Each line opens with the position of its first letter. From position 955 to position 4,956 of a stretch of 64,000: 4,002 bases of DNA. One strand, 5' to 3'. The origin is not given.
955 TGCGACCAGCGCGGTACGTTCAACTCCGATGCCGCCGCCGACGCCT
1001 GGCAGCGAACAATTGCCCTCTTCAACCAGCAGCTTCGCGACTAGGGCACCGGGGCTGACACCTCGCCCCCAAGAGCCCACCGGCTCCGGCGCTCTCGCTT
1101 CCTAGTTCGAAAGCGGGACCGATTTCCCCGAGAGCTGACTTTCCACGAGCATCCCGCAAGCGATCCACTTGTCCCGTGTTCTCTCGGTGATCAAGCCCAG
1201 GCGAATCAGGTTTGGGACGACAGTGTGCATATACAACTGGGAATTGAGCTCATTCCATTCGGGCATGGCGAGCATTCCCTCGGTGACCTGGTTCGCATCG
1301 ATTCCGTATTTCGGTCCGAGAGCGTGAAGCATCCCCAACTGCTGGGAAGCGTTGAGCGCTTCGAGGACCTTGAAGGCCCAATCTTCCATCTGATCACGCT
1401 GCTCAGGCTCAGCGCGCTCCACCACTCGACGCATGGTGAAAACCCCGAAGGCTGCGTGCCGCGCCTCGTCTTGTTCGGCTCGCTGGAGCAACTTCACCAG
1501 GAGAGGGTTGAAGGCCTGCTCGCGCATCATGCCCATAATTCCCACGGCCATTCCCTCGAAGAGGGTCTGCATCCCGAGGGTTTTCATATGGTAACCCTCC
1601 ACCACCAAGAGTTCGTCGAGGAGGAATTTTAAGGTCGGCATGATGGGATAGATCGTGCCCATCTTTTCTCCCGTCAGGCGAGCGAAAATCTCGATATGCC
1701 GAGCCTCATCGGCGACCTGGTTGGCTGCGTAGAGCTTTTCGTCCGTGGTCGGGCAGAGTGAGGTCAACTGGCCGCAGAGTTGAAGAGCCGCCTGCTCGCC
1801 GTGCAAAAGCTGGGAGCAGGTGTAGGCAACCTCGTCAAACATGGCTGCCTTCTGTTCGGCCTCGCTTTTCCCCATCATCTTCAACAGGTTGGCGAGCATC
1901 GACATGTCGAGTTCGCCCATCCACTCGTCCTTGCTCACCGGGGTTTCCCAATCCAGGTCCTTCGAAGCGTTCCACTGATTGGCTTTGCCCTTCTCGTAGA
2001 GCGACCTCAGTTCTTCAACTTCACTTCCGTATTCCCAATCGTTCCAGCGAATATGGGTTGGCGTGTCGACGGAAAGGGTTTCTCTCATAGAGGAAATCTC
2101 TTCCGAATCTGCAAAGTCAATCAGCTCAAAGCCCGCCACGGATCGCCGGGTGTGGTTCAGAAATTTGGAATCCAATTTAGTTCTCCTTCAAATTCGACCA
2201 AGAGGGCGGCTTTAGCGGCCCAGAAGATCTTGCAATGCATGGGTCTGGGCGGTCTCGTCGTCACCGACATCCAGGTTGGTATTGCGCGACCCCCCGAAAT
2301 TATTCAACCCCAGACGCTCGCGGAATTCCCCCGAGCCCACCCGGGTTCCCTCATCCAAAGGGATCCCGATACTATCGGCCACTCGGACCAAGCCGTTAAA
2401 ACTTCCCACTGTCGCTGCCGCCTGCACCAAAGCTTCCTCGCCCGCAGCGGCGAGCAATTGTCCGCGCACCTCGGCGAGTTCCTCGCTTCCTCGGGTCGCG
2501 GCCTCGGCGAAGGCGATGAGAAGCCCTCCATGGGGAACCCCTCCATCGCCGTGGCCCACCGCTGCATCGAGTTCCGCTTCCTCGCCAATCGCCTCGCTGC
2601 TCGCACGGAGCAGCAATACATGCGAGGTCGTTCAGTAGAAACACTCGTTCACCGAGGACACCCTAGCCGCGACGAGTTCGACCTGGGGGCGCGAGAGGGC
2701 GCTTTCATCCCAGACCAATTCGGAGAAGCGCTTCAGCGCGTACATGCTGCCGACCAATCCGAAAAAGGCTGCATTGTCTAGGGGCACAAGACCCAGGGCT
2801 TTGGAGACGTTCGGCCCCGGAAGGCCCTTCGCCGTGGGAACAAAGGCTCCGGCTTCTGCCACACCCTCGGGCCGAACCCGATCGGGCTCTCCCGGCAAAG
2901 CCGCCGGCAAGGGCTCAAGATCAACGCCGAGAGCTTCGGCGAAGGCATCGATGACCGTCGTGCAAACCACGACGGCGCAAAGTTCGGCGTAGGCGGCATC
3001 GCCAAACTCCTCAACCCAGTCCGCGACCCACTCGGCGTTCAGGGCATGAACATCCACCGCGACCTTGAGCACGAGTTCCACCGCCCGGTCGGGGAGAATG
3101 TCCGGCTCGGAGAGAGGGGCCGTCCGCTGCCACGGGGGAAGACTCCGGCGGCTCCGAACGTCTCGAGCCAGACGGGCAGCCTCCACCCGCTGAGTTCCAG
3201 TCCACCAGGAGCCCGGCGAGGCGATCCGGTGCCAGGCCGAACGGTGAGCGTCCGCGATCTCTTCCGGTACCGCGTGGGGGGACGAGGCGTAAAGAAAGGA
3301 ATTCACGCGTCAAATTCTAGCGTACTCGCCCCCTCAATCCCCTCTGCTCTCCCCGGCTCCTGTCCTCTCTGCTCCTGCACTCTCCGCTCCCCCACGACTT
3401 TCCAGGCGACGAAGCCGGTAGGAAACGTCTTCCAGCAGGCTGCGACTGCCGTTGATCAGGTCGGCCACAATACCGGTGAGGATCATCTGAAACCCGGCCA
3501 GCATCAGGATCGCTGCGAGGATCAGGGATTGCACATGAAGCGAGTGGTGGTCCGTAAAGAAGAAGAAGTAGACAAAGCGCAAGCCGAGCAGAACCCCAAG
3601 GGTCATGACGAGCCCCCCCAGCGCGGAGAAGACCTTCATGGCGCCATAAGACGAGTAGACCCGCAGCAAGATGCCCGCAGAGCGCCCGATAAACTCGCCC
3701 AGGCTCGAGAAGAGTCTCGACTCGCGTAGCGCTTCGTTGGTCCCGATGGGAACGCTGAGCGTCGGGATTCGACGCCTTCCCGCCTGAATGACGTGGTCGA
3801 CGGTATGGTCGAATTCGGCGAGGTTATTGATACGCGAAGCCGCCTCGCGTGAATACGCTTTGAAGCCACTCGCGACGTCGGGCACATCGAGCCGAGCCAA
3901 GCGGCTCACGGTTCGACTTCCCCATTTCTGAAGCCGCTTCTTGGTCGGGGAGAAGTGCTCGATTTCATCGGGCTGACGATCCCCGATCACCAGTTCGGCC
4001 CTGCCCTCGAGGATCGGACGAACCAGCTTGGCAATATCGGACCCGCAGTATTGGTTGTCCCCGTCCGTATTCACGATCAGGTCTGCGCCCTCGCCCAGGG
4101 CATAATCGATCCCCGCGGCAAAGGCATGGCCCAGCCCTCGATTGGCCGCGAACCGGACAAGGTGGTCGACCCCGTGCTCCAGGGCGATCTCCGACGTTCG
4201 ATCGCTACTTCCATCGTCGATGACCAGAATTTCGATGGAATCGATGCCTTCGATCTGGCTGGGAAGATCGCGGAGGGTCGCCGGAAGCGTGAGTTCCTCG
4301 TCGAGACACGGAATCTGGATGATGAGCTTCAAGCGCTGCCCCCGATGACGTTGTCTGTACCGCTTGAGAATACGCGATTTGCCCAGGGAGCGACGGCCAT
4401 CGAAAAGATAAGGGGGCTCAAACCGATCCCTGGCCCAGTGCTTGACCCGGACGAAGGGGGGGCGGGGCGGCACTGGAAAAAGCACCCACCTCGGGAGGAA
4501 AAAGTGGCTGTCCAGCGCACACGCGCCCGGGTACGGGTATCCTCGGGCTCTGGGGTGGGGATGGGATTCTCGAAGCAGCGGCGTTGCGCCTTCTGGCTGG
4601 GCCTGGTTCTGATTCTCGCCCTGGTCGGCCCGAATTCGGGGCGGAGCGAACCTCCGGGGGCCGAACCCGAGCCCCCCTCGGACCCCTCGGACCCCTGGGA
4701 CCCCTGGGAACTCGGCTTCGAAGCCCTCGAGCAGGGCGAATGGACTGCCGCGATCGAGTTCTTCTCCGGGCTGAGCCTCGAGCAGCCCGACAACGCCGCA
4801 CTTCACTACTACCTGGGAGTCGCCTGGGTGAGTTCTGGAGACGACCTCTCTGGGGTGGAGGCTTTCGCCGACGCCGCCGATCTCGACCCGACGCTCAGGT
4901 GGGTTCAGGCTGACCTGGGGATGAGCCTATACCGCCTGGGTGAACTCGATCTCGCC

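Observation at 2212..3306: Two adjacent AhpD/CMD-like ORFs are one gene with an in-frame UGA inside a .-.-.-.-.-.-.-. redox motif: candidate selenoprotein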

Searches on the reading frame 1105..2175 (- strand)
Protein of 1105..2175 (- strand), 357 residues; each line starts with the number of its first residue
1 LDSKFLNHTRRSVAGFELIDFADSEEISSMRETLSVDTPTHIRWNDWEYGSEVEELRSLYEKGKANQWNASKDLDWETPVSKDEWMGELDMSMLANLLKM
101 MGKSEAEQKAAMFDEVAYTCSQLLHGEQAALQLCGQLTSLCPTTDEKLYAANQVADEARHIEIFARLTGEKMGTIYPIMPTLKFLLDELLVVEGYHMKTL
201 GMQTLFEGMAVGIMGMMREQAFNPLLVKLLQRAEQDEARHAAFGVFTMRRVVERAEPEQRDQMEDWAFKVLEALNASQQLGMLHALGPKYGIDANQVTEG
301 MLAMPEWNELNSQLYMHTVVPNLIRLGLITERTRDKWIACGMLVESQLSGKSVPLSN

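Call 25: search_protein_families(library=ncbifam, proteins=[window:1105-2175:-], max_evalue=0.00001)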
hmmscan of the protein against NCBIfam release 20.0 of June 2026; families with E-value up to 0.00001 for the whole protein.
window:1105-2175:- (357 aa): 1 family
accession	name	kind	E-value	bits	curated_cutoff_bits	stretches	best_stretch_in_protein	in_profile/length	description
NF006200.0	PRK08326.1-3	equivalog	8.4e-08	31.8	194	0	224-256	200-232/321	R2-like ligand-binding oxidase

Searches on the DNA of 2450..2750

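Call 45: search_rna_families(source=window, start=2450, end=2750, threshold=evalue, max_evalue=10)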
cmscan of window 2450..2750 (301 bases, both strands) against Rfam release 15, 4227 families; matches with E-value up to 10: 2.
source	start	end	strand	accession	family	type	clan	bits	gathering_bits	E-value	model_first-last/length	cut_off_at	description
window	2503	2658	+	RF02258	adapt33_4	Gene; lncRNA;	-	16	80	6.8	1-179/179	no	Adaptive response 33 conserved region 4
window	2500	2556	-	RF00891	mir-671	Gene; miRNA;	-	14.8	65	9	1-84/84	no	mir-671 microRNA precursor family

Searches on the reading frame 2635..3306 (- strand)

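Call 6: search_protein_families(library=pfam, proteins=[window:2635-3306:-], max_evalue=1)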
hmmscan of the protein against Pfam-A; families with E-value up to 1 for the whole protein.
seq(224 aa): 1 family
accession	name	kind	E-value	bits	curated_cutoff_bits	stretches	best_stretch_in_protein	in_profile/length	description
PF02627.25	CMD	-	0.0052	17.2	23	1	190-224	6-40/84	Carboxymuconolactone decarboxylase family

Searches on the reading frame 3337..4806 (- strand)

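Call 25: search_protein_families(library=ncbifam, proteins=[window:3337-4806:-], max_evalue=0.00001)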
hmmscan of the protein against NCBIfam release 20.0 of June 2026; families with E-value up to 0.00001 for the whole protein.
window:3337-4806:- (490 aa): 8 families
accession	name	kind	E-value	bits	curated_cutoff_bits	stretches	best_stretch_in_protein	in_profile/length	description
TIGR04182.1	glyco_TIGR04182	equivalog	5.8e-27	94.8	325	1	162-452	3-283/293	S-layer glycoprotein N-glycosyltransferase AglJ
NF058614.1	PPMAGASynPpgS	equivalog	3.6e-16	59.3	370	1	191-328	27-167/226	polyprenyl-phospho-N-acetylgalactosaminyl synthase PpgS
NF047588.1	GlcsyltransPgfSStrep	equivalog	8.2e-13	48.2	500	1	160-334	2-175/308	glycosyltransferase PgfS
NF041391.1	DPhHxTase_Halo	equivalog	1.9e-10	40.1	375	1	178-365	14-192/213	dolichyl-phosphate hexose transferase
NF007986.1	PRK10714.1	equivalog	3.5e-09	36.1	529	1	160-452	7-294/316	undecaprenyl-phosphate 4-deoxy-4-formamido-L-arabinose transferase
NF041875.1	EPS_EpsD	equivalog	1e-06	28.4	370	1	171-289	11-128/325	exopolysaccharide biosynthesis glycosyltransferase EpsD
TIGR04283.1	glyco_like_mftF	equivalog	1.1e-06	28.4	182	1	163-225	3-62/221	TIGR04283 family arsenosugar biosynthesis glycosyltransferase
NF041865.1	EpsU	equivalog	7.4e-06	25.2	700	0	156-253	36-135/394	exopolysaccharide biosynthesis GT2 family glycosyltransferase EpsU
